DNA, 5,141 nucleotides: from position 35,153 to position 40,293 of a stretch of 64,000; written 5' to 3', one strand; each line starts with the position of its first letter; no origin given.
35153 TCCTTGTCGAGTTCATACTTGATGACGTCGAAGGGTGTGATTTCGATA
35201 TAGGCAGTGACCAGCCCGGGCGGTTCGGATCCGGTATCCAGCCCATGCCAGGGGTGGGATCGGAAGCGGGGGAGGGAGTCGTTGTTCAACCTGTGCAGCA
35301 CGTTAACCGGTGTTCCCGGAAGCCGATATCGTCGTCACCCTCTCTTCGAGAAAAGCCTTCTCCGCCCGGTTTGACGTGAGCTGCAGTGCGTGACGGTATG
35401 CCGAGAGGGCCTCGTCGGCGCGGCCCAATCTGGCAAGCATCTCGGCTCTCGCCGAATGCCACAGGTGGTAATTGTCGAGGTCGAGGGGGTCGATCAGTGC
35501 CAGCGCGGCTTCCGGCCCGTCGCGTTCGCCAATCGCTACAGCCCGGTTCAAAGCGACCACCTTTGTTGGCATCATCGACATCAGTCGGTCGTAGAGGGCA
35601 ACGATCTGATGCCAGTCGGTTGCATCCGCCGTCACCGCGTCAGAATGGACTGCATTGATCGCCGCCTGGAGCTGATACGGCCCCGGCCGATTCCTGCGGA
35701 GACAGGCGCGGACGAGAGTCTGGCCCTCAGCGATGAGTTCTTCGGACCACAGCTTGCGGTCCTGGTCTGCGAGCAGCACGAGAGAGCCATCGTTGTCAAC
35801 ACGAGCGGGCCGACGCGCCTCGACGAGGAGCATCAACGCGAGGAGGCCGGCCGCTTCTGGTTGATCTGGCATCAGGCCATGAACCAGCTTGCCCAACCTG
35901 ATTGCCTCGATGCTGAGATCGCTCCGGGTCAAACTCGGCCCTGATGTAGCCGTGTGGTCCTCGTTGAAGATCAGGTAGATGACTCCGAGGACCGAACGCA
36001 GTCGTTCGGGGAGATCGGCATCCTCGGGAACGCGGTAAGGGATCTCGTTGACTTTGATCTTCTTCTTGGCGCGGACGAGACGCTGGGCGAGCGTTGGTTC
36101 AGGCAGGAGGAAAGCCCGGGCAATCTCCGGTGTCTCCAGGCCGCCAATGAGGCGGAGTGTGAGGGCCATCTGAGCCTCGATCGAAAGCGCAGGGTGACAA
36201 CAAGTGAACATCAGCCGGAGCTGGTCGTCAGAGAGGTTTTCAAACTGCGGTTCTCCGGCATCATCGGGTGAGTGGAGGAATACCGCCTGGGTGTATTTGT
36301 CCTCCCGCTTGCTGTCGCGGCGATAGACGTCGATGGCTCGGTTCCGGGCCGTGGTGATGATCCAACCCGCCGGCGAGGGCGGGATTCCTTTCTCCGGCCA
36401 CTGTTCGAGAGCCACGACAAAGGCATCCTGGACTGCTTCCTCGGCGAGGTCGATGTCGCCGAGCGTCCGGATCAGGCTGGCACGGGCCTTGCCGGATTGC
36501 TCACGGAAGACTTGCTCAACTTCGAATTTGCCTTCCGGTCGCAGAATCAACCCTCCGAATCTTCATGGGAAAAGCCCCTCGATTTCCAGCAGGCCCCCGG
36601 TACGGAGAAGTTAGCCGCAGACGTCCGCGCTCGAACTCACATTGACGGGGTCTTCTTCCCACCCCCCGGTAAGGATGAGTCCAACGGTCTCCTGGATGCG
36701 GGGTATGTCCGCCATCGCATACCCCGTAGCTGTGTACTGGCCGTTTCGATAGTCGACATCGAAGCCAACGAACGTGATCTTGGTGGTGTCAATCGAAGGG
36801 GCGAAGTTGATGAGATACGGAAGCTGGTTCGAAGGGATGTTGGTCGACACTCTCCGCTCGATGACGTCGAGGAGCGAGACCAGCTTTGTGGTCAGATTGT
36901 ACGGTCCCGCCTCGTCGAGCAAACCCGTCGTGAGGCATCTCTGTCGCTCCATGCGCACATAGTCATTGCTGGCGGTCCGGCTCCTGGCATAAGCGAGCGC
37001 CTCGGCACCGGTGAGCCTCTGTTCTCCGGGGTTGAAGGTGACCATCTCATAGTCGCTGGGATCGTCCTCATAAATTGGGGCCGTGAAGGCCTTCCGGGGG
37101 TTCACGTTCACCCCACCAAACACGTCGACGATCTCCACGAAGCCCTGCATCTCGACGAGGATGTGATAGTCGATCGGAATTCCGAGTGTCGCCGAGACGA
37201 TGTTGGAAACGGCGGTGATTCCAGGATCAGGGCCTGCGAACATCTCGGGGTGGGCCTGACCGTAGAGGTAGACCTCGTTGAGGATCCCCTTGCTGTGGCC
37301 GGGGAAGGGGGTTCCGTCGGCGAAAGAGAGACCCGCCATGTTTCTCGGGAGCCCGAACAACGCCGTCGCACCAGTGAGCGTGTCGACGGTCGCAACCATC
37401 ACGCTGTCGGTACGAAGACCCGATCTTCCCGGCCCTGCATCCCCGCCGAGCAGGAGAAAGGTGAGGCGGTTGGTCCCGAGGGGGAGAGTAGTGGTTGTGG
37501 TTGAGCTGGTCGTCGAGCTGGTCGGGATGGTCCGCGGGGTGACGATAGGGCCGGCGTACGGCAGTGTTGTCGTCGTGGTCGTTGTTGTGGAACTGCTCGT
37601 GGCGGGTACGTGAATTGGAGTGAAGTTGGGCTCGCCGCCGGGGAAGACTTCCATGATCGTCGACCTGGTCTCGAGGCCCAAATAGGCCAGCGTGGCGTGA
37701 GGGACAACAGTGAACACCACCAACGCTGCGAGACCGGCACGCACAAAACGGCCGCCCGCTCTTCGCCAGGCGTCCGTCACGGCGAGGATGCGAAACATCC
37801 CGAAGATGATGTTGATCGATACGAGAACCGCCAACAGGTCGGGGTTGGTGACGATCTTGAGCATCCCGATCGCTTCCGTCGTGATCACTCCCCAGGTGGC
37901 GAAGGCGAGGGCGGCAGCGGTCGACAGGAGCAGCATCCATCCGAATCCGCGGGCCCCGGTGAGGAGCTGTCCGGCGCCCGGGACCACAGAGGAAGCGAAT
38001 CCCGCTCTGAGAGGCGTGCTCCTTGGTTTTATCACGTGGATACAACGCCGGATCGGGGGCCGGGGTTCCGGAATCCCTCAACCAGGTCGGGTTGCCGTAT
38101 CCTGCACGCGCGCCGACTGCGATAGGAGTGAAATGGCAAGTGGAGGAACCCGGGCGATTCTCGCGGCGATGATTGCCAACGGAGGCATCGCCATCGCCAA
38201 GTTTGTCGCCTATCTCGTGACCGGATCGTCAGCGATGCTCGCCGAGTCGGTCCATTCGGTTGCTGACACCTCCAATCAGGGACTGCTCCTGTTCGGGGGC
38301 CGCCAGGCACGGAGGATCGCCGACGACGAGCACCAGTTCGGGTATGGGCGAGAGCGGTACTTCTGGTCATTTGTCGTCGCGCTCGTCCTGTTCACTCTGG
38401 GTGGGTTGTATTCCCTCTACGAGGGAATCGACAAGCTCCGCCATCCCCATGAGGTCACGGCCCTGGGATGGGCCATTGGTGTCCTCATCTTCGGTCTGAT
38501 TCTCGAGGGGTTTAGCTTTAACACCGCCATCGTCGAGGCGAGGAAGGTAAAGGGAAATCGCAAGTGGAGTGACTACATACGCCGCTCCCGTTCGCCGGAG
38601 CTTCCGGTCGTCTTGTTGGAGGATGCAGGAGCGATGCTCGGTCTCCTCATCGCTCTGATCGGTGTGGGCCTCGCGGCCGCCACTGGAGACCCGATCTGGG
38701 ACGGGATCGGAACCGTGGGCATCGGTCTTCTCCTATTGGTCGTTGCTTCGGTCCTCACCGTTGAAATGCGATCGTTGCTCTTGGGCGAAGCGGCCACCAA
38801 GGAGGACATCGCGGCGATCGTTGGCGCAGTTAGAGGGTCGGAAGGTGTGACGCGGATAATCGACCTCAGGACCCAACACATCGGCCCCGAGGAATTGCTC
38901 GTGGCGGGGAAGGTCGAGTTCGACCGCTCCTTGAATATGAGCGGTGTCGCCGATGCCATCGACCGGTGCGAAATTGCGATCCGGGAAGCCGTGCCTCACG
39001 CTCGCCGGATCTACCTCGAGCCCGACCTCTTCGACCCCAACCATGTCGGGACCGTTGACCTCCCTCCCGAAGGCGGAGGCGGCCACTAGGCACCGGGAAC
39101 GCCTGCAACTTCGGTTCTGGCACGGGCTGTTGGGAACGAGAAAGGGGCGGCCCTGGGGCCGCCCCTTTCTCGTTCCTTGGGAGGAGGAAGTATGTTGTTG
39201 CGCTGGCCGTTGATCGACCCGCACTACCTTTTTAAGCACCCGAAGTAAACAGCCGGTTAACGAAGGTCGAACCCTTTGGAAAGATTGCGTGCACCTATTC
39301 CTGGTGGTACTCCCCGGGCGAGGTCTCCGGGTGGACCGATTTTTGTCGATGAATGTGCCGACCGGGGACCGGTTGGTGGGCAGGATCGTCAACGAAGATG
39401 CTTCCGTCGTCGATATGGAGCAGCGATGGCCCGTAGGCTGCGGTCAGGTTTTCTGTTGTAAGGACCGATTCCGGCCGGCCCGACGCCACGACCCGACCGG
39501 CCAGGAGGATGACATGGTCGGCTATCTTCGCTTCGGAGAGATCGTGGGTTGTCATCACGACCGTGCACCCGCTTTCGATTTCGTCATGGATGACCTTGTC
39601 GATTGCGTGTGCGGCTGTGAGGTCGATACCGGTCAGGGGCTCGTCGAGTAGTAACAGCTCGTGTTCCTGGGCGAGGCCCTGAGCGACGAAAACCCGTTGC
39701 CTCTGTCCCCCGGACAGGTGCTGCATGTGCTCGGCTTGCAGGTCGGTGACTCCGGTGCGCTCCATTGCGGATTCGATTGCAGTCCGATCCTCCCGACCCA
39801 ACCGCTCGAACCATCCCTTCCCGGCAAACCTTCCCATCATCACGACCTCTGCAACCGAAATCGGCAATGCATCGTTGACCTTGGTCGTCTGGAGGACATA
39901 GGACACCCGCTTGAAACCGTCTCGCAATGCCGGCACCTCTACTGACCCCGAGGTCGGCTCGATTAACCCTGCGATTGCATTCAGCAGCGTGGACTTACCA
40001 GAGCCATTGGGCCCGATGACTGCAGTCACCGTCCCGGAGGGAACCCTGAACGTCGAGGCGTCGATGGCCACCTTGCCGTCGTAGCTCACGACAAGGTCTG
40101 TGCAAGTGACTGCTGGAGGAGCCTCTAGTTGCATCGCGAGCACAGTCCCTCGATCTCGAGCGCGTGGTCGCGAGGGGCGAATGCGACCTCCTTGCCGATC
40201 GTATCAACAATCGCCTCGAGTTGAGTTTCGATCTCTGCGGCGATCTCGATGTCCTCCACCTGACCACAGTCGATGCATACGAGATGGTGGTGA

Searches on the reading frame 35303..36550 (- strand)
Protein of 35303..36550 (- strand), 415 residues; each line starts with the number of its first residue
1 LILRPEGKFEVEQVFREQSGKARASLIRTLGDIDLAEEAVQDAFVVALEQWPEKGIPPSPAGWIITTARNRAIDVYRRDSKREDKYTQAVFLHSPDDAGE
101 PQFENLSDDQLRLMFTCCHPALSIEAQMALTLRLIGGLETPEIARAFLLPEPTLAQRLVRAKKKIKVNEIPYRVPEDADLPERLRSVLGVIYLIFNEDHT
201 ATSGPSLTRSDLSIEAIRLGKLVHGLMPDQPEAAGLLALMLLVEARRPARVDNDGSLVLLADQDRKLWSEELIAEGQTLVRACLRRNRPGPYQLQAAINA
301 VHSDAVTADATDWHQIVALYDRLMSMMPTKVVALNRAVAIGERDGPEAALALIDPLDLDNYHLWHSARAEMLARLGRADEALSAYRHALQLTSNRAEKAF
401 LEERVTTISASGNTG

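Call 45: search_protein_families(library=pfam, max_evalue=0.00001, proteins=[window:35303-36550:-])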
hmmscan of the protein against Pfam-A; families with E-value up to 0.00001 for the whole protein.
window:35303-36550:- (415 aa): 3 families
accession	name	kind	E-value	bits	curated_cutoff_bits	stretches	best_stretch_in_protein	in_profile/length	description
PF20239.3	DUF6596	-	2.3e-35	121.4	27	1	183-282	1-100/102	Family of unknown function (DUF6596)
PF08281.18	Sigma70_r4_2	-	2.1e-08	34.1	25.7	1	114-165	3-54/54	Sigma-70, region 4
PF04542.20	Sigma70_r2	-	2.6e-08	34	24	1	27-81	14-70/71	Sigma-70 region 2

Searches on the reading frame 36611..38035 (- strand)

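Call 45: search_protein_families(library=pfam, max_evalue=0.00001, proteins=[window:36611-38035:-])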
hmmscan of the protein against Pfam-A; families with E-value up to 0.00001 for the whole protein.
window:36611-38035:- (474 aa): 1 family
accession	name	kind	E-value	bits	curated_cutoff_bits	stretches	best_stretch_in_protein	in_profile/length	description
PF03816.19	LytR_cpsA_psr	-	7.3e-25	88.3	24.6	1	208-374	1-146/150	LytR_cpsA_psr family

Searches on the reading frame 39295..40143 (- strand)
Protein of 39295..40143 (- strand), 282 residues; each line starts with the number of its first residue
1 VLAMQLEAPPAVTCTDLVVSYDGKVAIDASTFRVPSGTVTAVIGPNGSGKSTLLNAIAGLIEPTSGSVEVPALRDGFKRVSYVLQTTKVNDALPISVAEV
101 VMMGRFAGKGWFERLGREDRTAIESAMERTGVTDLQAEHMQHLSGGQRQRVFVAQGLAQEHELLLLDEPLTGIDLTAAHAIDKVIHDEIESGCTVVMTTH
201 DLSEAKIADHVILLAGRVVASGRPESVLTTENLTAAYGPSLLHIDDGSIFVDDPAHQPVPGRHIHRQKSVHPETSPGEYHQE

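Call 45: search_protein_families(library=pfam, max_evalue=0.00001, proteins=[window:39295-40143:-])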
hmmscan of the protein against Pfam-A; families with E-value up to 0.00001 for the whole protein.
window:39295-40143:- (282 aa): 4 families
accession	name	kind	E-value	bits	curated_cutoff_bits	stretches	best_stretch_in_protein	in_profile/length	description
PF00005.33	ABC_tran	-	3e-27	96.3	25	1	30-170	4-136/137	ABC transporter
PF13304.12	AAA_21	-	6.5e-11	43.3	27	1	39-61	1-23/304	AAA domain, putative AbiEii toxin, Type IV TA system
PF13555.12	AAA_29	-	3.9e-07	30.2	27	1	30-65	15-50/61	P-loop containing region of AAA domain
PF02463.25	SMC_N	-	4.2e-06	26.8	40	0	37-58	24-45/220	RecF/RecN/SMC N terminal domain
